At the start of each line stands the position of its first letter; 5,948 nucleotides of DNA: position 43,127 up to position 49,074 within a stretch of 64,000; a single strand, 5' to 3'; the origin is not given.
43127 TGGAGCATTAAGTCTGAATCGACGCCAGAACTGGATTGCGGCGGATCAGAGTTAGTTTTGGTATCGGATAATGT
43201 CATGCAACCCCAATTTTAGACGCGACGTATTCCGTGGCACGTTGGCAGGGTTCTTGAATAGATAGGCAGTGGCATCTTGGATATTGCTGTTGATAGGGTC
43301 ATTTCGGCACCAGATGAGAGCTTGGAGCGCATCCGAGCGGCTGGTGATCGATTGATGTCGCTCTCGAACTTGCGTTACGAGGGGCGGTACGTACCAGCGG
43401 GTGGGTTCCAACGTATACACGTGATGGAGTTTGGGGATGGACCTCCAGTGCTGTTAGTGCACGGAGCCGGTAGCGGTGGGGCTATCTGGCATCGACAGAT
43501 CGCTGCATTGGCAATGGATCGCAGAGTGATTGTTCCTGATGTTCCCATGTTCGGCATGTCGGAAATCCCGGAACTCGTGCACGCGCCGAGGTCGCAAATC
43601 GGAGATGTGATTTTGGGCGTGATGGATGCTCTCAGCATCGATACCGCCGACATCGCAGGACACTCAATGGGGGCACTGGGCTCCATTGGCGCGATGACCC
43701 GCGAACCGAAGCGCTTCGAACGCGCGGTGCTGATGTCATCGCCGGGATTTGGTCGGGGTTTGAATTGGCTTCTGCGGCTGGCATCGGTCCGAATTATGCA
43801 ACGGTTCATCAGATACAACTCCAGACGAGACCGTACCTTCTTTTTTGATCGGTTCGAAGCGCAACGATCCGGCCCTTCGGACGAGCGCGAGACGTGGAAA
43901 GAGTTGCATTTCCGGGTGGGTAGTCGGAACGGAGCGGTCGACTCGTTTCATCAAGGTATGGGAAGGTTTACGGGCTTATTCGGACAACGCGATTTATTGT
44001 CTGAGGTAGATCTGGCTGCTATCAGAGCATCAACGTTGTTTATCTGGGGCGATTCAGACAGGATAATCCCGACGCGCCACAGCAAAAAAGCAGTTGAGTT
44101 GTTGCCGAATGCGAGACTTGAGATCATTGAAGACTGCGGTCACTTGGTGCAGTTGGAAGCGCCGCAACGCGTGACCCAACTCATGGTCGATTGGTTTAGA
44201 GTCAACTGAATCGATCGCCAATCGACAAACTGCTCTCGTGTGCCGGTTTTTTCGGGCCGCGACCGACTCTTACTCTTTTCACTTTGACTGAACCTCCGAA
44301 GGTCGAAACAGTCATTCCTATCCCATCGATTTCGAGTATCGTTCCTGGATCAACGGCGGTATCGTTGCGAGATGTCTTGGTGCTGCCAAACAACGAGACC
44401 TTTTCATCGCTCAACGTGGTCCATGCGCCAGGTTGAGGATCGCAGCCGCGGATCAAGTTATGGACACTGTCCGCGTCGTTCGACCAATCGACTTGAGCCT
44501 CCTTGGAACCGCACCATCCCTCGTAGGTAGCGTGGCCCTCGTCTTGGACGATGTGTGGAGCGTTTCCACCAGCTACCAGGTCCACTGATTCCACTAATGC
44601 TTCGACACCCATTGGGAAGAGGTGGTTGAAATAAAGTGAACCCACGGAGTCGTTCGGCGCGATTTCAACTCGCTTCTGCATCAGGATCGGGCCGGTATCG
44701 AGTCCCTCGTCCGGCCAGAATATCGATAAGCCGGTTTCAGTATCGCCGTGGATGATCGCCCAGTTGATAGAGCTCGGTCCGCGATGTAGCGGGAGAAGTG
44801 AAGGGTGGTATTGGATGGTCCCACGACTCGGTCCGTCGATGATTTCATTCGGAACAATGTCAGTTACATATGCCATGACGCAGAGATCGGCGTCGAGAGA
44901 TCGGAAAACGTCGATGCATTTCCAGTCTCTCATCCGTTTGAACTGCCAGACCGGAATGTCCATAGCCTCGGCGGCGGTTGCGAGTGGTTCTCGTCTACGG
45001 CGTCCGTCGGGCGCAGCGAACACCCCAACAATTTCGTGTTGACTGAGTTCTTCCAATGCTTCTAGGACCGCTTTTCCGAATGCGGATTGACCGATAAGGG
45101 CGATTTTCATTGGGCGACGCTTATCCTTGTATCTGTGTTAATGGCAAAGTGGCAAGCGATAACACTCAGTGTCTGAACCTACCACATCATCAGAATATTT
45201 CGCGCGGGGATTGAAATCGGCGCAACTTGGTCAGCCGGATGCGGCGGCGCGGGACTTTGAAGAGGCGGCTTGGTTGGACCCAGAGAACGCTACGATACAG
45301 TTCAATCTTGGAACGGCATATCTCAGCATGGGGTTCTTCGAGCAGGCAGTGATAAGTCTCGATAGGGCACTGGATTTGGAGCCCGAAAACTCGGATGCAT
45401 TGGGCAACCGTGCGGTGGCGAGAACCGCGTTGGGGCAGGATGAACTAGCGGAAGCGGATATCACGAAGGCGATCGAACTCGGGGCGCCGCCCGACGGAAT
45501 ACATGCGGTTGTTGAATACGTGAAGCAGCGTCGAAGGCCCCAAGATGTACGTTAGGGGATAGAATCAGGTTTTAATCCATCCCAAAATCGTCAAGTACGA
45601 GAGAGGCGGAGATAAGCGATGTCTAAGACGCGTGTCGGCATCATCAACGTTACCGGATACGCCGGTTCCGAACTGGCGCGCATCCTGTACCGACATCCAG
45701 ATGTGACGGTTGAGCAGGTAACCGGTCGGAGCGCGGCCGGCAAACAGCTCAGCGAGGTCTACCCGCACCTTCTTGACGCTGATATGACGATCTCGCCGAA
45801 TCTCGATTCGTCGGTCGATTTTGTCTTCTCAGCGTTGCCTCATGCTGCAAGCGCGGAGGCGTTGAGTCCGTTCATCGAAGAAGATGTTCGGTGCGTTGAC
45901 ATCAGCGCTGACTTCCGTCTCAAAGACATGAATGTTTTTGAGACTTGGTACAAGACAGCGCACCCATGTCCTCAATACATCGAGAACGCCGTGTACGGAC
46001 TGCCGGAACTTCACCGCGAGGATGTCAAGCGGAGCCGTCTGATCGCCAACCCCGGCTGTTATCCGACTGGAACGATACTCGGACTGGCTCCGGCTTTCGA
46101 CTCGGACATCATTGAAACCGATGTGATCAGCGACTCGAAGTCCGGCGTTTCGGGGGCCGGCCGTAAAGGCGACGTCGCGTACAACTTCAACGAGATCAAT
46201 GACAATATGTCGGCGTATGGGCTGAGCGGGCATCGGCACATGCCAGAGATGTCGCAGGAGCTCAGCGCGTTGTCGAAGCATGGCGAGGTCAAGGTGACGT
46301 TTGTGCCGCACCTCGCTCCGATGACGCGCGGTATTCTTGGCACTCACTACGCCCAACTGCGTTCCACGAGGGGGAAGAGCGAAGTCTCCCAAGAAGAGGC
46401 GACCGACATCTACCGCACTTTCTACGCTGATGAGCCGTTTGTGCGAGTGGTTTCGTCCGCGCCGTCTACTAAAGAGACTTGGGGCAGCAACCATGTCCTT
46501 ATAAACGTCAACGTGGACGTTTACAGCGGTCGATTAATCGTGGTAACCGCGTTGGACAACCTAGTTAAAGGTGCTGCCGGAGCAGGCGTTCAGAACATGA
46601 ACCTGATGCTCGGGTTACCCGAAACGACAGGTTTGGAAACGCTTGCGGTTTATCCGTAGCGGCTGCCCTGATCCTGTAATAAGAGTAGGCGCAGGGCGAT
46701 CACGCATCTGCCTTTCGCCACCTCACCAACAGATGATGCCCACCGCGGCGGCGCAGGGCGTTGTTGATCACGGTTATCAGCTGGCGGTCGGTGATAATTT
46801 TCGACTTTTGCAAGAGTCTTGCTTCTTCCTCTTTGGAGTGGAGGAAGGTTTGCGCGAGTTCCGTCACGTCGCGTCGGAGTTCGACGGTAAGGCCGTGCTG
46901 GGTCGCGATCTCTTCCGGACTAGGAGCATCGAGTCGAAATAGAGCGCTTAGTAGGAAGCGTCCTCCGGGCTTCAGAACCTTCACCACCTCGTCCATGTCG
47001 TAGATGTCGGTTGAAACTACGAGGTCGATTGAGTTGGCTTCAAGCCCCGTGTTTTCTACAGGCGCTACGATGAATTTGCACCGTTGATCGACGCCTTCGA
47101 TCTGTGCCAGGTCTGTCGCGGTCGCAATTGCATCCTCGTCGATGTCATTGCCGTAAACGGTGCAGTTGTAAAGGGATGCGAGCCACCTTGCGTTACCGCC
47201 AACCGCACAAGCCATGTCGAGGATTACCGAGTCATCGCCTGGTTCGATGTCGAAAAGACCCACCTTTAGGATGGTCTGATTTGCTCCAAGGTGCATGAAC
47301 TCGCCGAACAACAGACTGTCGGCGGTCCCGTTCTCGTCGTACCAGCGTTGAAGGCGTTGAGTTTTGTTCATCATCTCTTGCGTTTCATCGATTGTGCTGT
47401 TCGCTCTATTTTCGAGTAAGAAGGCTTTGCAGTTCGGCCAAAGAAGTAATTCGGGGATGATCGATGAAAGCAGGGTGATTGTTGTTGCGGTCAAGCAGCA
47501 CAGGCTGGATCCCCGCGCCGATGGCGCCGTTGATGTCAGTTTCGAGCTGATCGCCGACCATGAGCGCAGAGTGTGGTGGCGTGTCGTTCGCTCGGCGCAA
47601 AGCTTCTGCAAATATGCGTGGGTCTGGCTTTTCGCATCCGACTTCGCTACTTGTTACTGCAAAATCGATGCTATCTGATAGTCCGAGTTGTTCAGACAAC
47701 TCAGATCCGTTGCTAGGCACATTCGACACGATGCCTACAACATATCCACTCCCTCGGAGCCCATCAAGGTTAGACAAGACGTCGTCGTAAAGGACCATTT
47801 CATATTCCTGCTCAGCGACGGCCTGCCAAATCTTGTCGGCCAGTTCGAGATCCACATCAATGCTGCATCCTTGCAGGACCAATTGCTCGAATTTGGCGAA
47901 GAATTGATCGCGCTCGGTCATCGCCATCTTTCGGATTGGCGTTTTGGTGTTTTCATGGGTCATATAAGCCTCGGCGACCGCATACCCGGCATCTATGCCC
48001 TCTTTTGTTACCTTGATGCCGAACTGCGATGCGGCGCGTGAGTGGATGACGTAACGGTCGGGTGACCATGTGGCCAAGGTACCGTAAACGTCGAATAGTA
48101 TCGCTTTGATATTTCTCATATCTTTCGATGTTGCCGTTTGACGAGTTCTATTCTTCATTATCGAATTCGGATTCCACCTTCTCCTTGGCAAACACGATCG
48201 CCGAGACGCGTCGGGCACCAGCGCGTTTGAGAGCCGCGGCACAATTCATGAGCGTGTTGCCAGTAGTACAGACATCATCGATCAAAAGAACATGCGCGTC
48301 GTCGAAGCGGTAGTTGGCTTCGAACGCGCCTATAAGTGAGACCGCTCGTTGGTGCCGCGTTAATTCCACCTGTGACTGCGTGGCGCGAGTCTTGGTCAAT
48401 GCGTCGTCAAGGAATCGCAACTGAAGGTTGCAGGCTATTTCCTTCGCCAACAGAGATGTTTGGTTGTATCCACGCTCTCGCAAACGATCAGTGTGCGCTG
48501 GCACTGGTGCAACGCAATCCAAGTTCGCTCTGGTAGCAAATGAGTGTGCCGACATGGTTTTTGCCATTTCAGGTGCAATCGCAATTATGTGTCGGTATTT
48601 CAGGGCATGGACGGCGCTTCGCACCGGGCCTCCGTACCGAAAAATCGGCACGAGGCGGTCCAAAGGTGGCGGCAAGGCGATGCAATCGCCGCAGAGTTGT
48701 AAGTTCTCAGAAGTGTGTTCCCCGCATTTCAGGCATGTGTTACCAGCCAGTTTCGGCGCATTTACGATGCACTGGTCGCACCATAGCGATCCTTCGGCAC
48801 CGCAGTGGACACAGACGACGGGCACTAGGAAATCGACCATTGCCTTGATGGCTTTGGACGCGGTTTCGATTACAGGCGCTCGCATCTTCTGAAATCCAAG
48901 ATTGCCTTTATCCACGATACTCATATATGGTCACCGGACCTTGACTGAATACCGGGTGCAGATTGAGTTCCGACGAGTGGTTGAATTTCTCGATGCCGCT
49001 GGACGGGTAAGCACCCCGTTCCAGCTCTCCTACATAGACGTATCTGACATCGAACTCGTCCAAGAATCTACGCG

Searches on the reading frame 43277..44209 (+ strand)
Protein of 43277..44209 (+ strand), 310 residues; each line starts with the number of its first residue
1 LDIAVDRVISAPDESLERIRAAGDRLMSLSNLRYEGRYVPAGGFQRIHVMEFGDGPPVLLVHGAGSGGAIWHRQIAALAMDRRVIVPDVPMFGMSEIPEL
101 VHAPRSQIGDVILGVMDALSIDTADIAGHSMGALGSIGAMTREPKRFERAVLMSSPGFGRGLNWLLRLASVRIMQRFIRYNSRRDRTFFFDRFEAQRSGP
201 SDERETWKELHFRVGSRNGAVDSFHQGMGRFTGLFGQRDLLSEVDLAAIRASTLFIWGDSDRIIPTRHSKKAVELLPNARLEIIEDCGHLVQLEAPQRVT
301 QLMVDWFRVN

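Call 43: search_protein_families(library=pfam, proteins=[window:43277-44209:+])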
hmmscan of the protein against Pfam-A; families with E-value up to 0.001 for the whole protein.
window:43277-44209:+ (310 aa): 4 families
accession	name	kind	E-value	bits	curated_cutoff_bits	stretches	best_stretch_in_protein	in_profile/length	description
PF00561.26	Abhydrolase_1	-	1.8e-24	87.2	25.8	1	56-296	1-245/245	alpha/beta hydrolase fold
PF12697.13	Abhydrolase_6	-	7e-21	76.3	26.3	1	58-300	1-215/217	Alpha/beta hydrolase family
PF12146.15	Hydrolase_4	-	6.7e-09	35.8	27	0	126-170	80-127/239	Serine aminopeptidase, S33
PF00756.26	Esterase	-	0.00064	20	22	1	125-155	118-148/251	Putative esterase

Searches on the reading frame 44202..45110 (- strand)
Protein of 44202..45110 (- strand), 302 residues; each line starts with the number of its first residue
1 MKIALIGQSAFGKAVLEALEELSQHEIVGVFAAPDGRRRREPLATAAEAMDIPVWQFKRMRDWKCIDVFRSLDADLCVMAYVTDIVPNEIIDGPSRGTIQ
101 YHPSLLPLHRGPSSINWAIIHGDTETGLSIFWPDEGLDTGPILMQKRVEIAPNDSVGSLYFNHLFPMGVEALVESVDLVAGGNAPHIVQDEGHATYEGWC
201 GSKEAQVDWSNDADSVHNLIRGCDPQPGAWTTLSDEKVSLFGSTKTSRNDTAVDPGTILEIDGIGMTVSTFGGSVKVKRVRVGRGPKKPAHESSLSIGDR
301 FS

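Call 43: search_protein_families(library=pfam, proteins=[window:44202-45110:-])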
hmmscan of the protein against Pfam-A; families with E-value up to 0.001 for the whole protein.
window:44202-45110:- (302 aa): 2 families
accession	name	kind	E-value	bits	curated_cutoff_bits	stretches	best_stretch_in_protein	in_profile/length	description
PF00551.24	Formyl_trans_N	-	2.8e-33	115.6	26.1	1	1-161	1-167/181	Formyl transferase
PF02911.23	Formyl_trans_C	-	9.8e-17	61.4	21.1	1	203-286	5-88/100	Formyl transferase, C-terminal domain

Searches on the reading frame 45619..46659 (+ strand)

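Call 43: search_protein_families(library=pfam, proteins=[window:45619-46659:+])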
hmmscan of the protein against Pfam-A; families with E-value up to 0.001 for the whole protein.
window:45619-46659:+ (346 aa): 3 families
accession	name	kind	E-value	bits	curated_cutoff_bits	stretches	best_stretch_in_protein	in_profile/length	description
PF22698.1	Semialdhyde_dhC_1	-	1e-55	188.5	27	1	147-314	1-165/165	Semialdehyde dehydrogenase, dimerisation domain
PF01118.30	Semialdhyde_dh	-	1.4e-24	87.2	26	1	5-137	1-119/121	Semialdehyde dehydrogenase, NAD binding domain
PF02774.23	Semialdhyde_dhC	-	1.9e-22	80.7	26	1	156-317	1-184/184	Semialdehyde dehydrogenase, dimerisation domain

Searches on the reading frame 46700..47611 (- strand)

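Call 89: search_protein_families(library=pfam, proteins=[window:46700-47611:-])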
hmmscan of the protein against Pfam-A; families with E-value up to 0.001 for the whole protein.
window:46700-47611:- (303 aa): 5 families
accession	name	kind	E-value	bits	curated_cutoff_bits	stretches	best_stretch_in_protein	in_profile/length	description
PF13649.12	Methyltransf_25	-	9.6e-13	49.1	27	1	130-217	1-97/97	Methyltransferase domain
PF08241.18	Methyltransf_11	-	1.2e-12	48.7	21.2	1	131-220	1-94/95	Methyltransferase domain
PF13847.12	Methyltransf_31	-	5.3e-11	42.8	27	1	127-224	4-112/145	Methyltransferase domain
PF08242.18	Methyltransf_12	-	2.6e-05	25.3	30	1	131-218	1-97/98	Methyltransferase domain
PF09445.16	Methyltransf_15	-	9.2e-05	22.5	22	1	129-187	3-60/165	RNA cap guanine-N2 methyltransferase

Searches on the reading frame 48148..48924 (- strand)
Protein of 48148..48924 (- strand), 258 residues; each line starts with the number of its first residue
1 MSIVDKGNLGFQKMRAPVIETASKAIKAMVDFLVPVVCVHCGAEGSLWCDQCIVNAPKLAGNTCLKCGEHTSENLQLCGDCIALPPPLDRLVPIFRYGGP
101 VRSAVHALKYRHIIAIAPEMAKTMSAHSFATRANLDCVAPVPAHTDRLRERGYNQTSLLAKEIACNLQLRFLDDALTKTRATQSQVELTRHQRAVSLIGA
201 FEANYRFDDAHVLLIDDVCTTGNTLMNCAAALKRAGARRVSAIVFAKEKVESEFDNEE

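Call 89: search_protein_families(library=pfam, proteins=[window:48148-48924:-])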
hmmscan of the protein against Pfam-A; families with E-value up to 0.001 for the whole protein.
window:48148-48924:- (258 aa): 3 families
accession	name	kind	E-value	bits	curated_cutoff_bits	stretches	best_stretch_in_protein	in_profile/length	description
PF00156.33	Pribosyltran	-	7.9e-09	35.5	26.3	1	159-250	47-128/158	Phosphoribosyl transferase domain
PF18912.6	DZR_2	-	2.3e-07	31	27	1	30-81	2-55/56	Double zinc ribbon domain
PF15609.12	PRTase_2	-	0.00058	19.9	28.8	0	201-241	110-151/188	Phosphoribosyl transferase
